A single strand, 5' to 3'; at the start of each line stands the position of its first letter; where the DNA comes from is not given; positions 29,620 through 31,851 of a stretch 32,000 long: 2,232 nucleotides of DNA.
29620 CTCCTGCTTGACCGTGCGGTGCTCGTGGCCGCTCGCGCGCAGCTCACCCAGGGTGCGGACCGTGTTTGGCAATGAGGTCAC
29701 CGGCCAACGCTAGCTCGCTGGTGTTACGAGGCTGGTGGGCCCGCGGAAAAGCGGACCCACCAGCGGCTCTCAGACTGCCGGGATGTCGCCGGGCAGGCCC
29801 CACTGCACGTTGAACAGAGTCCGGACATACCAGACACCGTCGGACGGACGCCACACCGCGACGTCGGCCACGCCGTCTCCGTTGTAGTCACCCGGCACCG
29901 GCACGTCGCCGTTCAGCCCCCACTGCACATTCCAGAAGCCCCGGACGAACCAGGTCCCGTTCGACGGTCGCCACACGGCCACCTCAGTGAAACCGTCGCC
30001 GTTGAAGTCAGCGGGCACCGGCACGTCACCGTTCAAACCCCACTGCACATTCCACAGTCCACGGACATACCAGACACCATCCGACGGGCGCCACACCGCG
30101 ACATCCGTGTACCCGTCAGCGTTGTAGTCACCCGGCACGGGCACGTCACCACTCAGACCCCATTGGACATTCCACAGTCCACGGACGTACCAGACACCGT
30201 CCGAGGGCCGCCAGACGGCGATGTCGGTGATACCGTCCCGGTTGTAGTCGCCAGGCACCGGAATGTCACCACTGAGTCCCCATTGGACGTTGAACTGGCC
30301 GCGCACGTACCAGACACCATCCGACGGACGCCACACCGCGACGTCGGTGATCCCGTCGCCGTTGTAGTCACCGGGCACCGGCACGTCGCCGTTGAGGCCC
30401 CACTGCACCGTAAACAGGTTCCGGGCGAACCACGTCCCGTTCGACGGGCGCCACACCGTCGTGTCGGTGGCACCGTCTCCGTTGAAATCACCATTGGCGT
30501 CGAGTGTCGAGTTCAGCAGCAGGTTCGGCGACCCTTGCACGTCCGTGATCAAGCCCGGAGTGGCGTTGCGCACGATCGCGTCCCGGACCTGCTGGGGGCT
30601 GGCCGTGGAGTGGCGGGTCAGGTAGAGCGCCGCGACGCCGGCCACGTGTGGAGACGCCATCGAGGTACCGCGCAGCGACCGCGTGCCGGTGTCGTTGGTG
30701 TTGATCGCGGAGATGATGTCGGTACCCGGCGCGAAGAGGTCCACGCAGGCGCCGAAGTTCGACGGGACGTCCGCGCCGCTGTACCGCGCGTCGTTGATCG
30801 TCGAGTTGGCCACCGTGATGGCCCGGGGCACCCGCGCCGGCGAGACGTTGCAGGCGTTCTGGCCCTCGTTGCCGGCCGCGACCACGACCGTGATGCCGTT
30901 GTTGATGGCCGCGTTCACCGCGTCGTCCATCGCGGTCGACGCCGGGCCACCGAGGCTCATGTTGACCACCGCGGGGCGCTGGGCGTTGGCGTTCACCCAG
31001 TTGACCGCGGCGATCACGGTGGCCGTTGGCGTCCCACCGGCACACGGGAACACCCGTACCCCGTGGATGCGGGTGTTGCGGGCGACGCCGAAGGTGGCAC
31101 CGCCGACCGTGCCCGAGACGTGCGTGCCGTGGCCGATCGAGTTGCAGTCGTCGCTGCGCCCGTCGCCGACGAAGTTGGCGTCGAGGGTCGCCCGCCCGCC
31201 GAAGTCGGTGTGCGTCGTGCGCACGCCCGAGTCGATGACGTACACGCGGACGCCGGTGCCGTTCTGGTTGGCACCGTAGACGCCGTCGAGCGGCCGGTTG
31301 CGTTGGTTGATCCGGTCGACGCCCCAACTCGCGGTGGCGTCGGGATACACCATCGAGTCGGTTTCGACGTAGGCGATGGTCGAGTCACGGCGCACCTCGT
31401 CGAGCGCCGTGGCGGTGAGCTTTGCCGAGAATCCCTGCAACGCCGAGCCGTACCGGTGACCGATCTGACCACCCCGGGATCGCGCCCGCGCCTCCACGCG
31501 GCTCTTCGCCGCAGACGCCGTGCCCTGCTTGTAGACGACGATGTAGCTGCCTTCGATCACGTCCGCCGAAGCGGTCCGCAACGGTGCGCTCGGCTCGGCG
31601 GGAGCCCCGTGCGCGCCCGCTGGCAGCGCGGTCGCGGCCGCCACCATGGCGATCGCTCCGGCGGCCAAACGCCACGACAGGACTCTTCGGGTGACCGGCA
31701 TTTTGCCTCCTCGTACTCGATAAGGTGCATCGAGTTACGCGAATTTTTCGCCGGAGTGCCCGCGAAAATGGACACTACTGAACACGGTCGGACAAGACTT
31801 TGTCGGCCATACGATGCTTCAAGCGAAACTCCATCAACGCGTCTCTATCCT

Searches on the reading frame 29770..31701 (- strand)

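Call 81: search_protein_families(library=pfam, proteins=[window:29770-31701:-], max_evalue=0.00001)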
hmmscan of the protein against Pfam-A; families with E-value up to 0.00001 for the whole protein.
window:29770-31701:- (643 aa): 4 families
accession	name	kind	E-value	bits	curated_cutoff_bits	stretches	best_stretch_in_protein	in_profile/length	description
PF00082.27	Peptidase_S8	-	2e-37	129.5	21.8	1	148-383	1-276/288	Subtilase family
PF01839.29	FG-GAP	-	6.7e-15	55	22.1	0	441-456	5-20/37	FG-GAP repeat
PF13517.12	FG-GAP_3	-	3.1e-12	47.4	26.9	0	445-496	1-61/61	FG-GAP-like repeat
PF05922.21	Inhibitor_I9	-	1.1e-07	32.8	21.2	1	52-119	1-80/82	Peptidase inhibitor I9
